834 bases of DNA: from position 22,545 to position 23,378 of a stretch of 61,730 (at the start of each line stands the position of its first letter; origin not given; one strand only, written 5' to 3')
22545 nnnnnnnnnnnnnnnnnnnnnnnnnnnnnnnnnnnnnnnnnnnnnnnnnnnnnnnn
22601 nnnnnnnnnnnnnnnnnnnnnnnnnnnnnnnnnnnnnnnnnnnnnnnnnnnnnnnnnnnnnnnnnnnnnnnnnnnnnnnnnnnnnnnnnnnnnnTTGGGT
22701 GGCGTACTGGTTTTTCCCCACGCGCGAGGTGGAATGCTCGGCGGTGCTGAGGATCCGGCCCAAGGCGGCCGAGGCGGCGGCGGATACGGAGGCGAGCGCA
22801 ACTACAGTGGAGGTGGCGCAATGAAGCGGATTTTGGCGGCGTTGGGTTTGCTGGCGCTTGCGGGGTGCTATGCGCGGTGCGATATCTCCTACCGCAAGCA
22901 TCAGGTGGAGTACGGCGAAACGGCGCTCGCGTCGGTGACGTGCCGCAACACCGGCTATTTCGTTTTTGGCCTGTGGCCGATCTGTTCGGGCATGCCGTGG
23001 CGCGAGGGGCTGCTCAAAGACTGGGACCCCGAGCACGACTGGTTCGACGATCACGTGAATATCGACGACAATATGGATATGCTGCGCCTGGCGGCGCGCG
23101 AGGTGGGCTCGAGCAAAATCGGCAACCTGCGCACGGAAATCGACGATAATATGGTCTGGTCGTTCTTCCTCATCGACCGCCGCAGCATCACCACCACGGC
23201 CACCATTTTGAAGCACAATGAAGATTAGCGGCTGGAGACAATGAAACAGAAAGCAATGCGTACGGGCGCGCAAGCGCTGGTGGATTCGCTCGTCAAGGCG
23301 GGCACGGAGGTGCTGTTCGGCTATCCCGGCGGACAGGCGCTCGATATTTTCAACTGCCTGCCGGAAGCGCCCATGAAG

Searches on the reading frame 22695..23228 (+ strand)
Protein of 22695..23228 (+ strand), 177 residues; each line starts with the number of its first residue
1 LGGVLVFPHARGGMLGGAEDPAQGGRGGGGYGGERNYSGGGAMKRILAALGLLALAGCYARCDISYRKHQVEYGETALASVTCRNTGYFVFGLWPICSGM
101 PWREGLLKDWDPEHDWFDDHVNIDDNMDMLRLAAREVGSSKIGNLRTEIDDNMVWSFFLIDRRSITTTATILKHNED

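Call 12: search_protein_families(library=pfam, proteins=[window:22695-23228:+], max_evalue=0.1)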
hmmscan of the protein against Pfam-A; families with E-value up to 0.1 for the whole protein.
window:22695-23228:+ (177 aa): 0 families

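Call 16: search_protein_families(library=phrogs, proteins=[window:22695-23228:+], max_evalue=0.1)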
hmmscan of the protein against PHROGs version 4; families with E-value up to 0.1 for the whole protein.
window:22695-23228:+ (177 aa): 1 family
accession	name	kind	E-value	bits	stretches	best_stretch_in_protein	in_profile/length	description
phrog_28061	-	unknown function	0.038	15.5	1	110-128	8-26/62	-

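Call 17: search_protein_families(library=ncbifam, proteins=[window:22695-23228:+], max_evalue=0.1)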
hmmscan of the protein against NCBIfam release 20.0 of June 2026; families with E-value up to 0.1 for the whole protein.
window:22695-23228:+ (177 aa): 0 families
